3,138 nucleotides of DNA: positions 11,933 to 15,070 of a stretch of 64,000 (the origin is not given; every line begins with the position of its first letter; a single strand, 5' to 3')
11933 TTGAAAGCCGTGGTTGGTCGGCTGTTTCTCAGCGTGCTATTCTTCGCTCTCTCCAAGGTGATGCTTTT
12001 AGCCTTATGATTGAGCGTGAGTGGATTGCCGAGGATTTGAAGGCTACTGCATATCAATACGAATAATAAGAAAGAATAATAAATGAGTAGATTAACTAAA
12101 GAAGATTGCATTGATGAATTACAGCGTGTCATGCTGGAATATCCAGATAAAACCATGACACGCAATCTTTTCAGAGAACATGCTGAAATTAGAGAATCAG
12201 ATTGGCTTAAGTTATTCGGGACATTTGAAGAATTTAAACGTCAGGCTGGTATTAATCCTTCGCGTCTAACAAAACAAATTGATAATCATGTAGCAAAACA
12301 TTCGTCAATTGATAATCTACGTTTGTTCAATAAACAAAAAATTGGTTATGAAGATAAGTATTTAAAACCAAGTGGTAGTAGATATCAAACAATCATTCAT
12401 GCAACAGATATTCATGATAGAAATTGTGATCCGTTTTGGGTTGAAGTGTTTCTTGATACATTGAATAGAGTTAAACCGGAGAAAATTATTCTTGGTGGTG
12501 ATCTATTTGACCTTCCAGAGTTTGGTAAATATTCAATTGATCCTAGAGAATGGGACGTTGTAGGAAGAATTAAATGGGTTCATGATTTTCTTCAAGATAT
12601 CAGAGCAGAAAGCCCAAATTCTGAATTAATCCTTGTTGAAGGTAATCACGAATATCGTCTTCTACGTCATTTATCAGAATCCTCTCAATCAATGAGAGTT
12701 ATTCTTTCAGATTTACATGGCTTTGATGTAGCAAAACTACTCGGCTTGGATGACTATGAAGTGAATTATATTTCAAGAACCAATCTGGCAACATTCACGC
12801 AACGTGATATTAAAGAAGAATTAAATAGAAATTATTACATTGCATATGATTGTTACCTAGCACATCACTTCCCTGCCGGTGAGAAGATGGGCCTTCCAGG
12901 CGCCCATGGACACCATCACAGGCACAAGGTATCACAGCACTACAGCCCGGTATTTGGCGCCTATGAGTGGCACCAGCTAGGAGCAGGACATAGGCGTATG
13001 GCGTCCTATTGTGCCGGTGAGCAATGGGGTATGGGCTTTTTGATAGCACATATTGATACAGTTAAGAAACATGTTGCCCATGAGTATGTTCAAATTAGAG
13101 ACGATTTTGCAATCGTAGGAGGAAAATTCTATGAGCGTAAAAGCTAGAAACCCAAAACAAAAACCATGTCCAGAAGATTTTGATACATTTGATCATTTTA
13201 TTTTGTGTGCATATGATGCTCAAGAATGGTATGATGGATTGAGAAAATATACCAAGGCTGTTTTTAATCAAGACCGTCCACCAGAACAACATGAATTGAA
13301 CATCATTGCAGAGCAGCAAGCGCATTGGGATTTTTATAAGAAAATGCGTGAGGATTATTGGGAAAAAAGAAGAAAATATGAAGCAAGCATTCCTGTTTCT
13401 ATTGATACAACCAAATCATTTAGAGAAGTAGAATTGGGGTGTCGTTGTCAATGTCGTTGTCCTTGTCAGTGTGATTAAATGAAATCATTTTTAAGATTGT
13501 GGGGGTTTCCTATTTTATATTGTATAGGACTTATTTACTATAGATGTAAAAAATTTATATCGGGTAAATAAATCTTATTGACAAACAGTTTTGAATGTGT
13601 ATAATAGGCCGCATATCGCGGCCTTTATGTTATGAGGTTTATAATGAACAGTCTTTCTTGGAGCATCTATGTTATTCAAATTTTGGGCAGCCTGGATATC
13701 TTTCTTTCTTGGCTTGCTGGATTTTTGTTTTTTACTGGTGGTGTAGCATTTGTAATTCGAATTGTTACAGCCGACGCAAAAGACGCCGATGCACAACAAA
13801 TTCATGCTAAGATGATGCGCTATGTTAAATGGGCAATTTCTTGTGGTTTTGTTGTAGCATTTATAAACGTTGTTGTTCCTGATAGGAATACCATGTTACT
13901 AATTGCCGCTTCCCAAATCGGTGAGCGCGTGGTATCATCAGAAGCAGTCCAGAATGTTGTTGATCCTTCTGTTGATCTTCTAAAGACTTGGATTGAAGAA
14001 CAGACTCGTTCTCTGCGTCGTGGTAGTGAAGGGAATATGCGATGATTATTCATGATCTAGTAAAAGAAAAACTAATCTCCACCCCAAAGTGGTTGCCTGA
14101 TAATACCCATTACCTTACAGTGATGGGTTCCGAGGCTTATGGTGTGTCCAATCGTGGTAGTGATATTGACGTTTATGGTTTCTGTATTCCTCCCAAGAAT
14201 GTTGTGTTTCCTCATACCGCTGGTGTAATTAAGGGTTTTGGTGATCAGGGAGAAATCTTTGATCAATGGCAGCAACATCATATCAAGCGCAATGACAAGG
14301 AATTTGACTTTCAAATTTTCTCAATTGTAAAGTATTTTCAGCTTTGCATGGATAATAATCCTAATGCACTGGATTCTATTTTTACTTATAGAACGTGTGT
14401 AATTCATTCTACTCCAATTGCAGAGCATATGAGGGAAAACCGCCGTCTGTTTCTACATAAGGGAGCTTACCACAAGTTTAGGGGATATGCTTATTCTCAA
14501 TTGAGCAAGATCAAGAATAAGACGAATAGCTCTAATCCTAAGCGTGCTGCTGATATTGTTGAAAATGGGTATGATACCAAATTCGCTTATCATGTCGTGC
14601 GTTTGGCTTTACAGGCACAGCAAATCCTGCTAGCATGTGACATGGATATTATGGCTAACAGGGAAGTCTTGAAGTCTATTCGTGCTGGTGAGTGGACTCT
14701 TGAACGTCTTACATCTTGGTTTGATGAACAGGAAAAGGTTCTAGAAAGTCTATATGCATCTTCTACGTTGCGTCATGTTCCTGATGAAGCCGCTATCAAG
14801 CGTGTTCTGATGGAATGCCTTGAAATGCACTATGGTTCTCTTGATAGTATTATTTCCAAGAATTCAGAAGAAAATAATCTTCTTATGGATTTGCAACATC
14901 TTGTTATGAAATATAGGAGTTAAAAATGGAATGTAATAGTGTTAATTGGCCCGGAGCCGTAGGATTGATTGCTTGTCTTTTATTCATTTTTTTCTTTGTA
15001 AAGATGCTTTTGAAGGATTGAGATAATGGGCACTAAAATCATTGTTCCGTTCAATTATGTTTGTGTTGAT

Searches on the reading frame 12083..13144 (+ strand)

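Call 29: search_protein_families(library=phrogs, proteins=[window:12083-13144:+], max_evalue=0.00001)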
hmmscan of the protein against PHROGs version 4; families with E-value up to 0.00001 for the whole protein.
window:12083-13144:+ (354 aa): 2 families
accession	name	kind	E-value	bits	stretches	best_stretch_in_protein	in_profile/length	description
phrog_20266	-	other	1.6e-107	361.1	1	4-352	62-446/450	metallo-phosphoesterase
phrog_221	-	other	2.6e-14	54.2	1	86-350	99-361/367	metallo-phosphoesterase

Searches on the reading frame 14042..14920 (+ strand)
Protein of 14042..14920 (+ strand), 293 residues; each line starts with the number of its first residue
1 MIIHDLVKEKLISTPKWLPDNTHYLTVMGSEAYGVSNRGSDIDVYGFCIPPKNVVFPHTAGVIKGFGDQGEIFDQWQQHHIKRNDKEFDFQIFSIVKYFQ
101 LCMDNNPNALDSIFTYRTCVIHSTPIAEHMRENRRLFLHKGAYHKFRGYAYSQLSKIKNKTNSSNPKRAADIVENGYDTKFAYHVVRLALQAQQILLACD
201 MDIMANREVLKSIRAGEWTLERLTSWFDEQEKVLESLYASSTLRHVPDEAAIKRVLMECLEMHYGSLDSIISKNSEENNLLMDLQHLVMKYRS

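Call 29: search_protein_families(library=phrogs, proteins=[window:14042-14920:+], max_evalue=0.00001)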
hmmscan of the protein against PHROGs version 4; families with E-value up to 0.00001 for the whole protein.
window:14042-14920:+ (293 aa): 1 family
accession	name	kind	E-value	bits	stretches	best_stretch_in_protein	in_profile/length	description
phrog_388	-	DNA, RNA and nucleotide metabolism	6.1e-53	181.1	2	14-165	30-167/351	nucleotidyltransferase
